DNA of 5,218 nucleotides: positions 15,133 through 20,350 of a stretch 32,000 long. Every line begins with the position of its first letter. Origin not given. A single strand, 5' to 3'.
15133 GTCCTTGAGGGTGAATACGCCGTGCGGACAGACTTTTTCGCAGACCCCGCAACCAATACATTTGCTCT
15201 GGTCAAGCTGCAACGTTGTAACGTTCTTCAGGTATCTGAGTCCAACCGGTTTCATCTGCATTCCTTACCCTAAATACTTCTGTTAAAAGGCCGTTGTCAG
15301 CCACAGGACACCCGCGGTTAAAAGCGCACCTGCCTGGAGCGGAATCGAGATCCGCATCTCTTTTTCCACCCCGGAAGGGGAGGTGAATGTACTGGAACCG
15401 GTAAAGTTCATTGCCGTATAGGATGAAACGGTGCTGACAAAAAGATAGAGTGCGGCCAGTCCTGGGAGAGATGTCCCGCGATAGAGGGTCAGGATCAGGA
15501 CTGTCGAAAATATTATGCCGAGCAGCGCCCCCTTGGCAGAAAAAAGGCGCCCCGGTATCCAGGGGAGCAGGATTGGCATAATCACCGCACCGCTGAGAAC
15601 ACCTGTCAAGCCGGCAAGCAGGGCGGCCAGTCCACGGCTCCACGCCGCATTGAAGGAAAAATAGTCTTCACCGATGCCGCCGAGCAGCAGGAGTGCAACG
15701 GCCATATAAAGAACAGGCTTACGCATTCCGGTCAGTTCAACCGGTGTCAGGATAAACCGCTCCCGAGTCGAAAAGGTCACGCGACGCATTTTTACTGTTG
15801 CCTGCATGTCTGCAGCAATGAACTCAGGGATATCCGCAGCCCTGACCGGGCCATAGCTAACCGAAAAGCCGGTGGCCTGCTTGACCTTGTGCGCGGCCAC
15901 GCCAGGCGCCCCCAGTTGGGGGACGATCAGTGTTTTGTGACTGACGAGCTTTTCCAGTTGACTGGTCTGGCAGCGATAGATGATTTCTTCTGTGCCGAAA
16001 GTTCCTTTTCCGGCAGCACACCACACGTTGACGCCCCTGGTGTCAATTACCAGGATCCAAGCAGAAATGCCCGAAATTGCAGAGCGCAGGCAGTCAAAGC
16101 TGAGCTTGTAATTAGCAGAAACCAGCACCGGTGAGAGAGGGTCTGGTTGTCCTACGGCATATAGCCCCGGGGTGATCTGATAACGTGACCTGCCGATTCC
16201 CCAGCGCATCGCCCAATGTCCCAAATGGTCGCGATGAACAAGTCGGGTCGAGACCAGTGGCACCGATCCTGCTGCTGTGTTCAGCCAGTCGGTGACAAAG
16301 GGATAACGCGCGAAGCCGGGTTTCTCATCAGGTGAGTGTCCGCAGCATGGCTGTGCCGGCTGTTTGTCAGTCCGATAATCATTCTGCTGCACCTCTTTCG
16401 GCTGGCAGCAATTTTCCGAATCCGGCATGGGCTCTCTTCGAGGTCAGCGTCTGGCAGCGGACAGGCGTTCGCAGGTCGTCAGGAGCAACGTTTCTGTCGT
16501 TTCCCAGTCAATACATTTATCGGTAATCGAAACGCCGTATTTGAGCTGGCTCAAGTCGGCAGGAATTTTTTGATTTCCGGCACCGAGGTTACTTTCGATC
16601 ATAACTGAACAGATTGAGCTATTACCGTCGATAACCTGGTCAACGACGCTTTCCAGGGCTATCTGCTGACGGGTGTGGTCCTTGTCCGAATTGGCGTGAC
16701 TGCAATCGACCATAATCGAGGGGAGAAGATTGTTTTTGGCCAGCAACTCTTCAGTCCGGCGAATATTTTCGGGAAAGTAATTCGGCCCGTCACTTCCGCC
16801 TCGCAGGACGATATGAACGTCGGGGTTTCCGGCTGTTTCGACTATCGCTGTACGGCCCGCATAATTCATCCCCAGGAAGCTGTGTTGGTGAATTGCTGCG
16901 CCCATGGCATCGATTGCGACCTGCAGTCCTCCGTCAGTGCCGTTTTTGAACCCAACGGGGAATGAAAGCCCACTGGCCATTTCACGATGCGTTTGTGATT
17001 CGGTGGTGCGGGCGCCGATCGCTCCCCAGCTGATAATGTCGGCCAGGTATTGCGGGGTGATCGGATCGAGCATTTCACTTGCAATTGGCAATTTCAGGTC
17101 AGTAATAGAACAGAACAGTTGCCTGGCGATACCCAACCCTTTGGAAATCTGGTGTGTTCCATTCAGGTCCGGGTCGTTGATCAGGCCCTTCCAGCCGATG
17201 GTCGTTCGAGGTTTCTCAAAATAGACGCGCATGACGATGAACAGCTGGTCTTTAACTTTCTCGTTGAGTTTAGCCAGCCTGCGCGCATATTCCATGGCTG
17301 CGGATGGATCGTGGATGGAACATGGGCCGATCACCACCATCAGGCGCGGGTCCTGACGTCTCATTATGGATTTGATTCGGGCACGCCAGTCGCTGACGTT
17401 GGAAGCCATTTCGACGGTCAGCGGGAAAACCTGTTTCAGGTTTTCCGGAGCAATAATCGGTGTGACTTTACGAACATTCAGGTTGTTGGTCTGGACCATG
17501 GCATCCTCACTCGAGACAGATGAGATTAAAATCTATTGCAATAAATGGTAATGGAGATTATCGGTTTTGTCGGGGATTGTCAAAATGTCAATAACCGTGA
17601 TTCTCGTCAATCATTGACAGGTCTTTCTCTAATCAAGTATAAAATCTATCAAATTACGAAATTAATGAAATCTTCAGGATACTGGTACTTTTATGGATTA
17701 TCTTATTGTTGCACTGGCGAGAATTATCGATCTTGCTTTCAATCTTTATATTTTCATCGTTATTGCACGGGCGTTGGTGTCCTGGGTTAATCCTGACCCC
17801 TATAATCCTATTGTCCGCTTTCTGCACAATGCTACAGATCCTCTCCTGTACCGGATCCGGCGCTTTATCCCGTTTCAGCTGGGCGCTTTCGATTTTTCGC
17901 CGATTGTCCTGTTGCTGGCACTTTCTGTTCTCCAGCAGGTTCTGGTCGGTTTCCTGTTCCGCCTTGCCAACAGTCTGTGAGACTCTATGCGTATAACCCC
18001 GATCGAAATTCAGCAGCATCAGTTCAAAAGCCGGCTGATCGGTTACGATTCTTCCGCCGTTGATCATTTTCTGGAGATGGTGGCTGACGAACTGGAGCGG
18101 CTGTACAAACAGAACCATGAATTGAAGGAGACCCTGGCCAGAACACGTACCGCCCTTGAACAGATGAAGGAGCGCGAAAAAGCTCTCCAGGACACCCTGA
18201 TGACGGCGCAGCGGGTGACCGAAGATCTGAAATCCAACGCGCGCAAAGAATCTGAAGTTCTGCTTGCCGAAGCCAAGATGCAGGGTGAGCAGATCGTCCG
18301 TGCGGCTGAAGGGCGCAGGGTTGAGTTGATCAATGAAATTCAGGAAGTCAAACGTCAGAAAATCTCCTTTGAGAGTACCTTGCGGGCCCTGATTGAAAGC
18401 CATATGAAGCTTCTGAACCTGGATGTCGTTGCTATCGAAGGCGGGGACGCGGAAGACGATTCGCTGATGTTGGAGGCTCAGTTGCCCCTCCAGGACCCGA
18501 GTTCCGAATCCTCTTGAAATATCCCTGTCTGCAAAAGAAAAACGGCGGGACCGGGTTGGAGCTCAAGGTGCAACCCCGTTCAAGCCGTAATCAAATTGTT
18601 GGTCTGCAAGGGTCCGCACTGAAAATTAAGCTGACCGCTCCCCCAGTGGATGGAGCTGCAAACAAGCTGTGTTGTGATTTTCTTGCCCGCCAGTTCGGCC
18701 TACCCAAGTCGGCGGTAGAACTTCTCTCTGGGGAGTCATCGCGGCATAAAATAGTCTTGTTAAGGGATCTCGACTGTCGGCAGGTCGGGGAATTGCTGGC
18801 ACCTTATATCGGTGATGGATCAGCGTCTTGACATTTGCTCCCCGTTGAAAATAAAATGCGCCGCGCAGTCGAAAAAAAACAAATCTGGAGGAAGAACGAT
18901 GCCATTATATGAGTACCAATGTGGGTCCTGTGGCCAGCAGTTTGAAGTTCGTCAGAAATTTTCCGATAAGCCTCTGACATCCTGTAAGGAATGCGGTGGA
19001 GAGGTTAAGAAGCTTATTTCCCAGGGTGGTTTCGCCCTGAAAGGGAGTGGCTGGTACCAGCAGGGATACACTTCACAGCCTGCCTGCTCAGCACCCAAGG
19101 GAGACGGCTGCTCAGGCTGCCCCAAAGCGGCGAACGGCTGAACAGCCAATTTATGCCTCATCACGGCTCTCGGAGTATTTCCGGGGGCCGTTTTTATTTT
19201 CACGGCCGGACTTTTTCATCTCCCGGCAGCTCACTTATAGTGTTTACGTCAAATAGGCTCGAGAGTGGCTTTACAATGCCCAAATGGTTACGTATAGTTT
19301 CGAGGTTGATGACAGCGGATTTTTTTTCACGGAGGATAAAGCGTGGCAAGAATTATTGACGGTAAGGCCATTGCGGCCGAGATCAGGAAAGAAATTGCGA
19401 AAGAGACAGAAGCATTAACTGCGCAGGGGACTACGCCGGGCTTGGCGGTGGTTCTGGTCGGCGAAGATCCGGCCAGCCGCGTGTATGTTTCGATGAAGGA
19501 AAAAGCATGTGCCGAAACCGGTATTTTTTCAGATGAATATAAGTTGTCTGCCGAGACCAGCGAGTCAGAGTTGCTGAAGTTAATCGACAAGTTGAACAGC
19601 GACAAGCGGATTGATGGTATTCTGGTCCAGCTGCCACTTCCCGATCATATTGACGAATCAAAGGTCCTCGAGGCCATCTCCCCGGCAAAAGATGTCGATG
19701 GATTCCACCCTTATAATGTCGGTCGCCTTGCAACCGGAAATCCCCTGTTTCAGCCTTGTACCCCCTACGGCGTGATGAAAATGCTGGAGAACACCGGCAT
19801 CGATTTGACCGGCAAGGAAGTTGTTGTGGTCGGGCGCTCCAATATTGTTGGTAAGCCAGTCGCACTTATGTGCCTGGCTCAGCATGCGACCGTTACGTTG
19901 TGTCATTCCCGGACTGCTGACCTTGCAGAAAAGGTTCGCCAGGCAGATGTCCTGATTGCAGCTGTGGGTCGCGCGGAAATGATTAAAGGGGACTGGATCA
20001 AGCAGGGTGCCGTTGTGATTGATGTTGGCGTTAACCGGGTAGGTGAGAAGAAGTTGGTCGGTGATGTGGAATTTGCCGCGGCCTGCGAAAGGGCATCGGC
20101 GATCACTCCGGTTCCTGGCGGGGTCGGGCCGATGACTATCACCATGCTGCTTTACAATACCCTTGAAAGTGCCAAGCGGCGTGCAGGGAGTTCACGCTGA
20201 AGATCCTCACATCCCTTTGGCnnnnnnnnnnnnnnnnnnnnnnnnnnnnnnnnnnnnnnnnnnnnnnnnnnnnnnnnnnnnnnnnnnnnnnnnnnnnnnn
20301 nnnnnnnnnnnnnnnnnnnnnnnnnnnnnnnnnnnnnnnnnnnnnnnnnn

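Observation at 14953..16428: hgcA-hgcB mercury-methylation gene pair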

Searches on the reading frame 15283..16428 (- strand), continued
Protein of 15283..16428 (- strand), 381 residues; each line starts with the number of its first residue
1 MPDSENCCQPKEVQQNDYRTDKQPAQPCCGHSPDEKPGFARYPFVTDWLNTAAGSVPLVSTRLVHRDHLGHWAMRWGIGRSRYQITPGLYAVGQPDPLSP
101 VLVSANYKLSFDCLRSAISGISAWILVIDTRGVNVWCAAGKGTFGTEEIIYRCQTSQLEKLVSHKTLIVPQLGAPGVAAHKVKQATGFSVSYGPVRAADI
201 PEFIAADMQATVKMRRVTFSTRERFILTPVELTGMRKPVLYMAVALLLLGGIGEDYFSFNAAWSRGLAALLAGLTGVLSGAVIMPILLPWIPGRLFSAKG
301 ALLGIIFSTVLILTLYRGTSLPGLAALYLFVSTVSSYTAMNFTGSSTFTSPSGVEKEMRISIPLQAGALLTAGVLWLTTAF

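Call 40: fold_search(model_id=the predicted structure, library=pdb)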
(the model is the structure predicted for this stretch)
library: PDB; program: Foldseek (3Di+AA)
matches with E <= 10: 297; with E <= 0.001: 6
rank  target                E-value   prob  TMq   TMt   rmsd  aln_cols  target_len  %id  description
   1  9a0b_A                3.9e-23  1.00  0.53  0.59   7.0       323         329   48  Structure determination of the HgcAB complex using metagenome sequence data, coevolution analysis, and ab initio struc (released 2020-06-12)
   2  2ycl_A                5.5e-07  1.00  0.28  0.24   3.0       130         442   31  complete structure of the corrinoid,iron-sulfur protein including the N-terminal domain with a 4Fe-4S cluster (released 2011-06-08)
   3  2h9a_A                1.1e-06  1.00  0.28  0.28   2.8       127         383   31  Corrinoid Iron-Sulfur Protein (released 2006-09-26)
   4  4c1n_G                2.1e-06  1.00  0.28  0.25   2.8       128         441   31  Corrinoid protein reactivation complex with activator (released 2014-08-13)
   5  4djd_C                7.2e-06  1.00  0.29  0.25   2.8       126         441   27  Crystal structure of folate-free corrinoid iron-sulfur protein (CFeSP) in complex with its methyltransferase (MeTr) (released 2012-03-14)
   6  9fzy_F                1.9e-04  1.00  0.28  0.25   2.6       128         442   21  Structure of carbon monoxide dehydrogenase/acetyl-CoA synthase (CODH/ACS) in complex with corrinoid iron-sulfur protei (released 2025-02-05)
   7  1qv9_A                1.1e-01  0.23  0.17  0.21  20.0       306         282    8  Coenzyme F420-dependent methylenetetrahydromethanopterin dehydrogenase (Mtd) from Methanopyrus kandleri: A methanogeni (released 2003-11-11)
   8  7thv_B                1.6e-01  0.09  0.15  0.17  16.1       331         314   10  Structure of the yeast clamp loader (Replication Factor C RFC) bound to the sliding clamp (Proliferating Cell Nuclear  (released 2022-02-16)
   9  8vux_A                1.7e-01  0.05  0.11  0.06  27.2       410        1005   12  Cryo-EM structure of human ABC transporter (hABCC1) bound to cGAMP (released 2024-12-25)
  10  1r0d_B                1.8e-01  0.35  0.15  0.26  17.7       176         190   10  HIP1R THATCH DOMAIN CORE (released 2004-07-06)
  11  1r0d_A                1.9e-01  0.33  0.15  0.25  17.2       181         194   10  HIP1R THATCH DOMAIN CORE (released 2004-07-06)
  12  9g87_B                2.4e-01  0.11  0.14  0.14  16.9       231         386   13  3-methylbenzoyl-CoA reductase from Thauera chlorobenzoica (subunits MbdON ) (released 2026-02-04)
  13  4u9l_A                4.0e-01  0.25  0.16  0.28  11.7       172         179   19  Structure of a membrane protein (released 2014-12-03)
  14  6rkw_B                5.0e-01  0.11  0.17  0.09  23.5       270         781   13  CryoEM structure of the complete E. coli DNA Gyrase complex bound to a 130 bp DNA duplex (released 2019-11-06)
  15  5sv1_J                5.0e-01  0.08  0.10  0.15  25.0       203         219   15  Structure of the ExbB/ExbD complex from E. coli at pH 4.5 (released 2016-09-28)
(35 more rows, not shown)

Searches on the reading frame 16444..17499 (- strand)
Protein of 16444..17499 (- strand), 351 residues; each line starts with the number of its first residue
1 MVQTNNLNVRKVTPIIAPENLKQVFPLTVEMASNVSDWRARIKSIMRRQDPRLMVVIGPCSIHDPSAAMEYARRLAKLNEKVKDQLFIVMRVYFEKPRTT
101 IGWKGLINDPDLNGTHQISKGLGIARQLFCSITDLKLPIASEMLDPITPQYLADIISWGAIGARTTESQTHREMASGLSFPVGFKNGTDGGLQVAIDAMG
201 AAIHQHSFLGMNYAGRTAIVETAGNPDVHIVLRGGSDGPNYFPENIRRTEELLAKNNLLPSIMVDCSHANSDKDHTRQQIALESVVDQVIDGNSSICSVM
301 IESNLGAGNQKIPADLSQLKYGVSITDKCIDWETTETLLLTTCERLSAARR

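Call 9: search_protein_families(library=pfam, proteins=[window:16444-17499:-], max_evalue=0.001)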
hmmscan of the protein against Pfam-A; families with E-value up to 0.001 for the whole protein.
window:16444-17499:- (351 aa): 1 family
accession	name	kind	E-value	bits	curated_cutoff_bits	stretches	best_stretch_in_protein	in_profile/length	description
PF00793.26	DAHP_synth_1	-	2.8e-91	305.6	25.5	1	44-338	9-268/270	DAHP synthetase I family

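Call 35: search_protein_families(library=ncbifam, proteins=[window:16444-17499:-], max_evalue=0.001)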
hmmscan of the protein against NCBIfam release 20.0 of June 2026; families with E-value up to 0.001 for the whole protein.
window:16444-17499:- (351 aa): 4 families
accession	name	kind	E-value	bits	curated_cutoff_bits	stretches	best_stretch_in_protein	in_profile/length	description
NF009395.0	PRK12755.1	subfamily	3.7e-157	522.6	343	1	3-349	6-351/355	3-deoxy-7-phosphoheptulonate synthase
TIGR00034.1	aroFGH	equivalog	4.6e-151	502.4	173.2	1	6-343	2-335/342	3-deoxy-7-phosphoheptulonate synthase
NF009396.0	PRK12756.1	subfamily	4e-134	446.9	463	1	1-342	1-340/349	Trp-sensitive 3-deoxy-7-phosphoheptulonate synthase AroH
NF006723.0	PRK09261.1-1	equivalog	4.5e-132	440.2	568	1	2-350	3-349/351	3-deoxy-7-phosphoheptulonate synthase AroG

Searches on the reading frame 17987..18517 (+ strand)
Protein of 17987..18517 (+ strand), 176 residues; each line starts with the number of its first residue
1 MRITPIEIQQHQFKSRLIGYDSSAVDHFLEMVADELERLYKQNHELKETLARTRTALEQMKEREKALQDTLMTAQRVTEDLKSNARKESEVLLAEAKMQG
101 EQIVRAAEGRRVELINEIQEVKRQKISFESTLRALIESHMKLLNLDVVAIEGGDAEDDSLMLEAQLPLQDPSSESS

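Call 21: search_protein_families(library=pfam, proteins=[window:17987-18517:+], max_evalue=0.001)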
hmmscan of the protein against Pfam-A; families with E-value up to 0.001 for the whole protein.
window:17987-18517:+ (176 aa): 1 family
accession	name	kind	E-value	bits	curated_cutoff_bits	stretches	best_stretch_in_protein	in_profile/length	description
PF05103.18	DivIVA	-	3.8e-38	130.8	28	1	3-132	1-130/131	DivIVA protein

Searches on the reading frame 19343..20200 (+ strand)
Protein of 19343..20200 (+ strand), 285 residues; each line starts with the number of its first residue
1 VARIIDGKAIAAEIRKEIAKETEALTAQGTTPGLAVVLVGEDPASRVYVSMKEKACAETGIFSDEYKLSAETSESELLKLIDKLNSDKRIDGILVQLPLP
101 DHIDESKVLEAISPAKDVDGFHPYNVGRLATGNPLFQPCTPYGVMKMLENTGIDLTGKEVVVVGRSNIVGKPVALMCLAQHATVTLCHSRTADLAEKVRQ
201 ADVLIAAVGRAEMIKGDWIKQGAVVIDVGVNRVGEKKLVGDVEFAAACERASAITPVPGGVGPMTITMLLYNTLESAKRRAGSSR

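Call 9: search_protein_families(library=pfam, proteins=[window:19343-20200:+], max_evalue=0.001)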
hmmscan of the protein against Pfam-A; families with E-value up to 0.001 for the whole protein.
window:19343-20200:+ (285 aa): 3 families
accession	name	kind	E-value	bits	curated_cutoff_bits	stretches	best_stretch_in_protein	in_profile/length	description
PF02882.25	THF_DHG_CYH_C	-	6e-74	247.1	27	1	122-280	1-159/160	Tetrahydrofolate dehydrogenase/cyclohydrolase, NAD(P)-binding domain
PF00763.28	THF_DHG_CYH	-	6.3e-47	159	32.8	1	5-119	1-115/115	Tetrahydrofolate dehydrogenase/cyclohydrolase, catalytic domain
PF02423.21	OCD_Mu_crystall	-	0.00023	20.7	24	1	171-242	168-238/314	Ornithine cyclodeaminase/mu-crystallin family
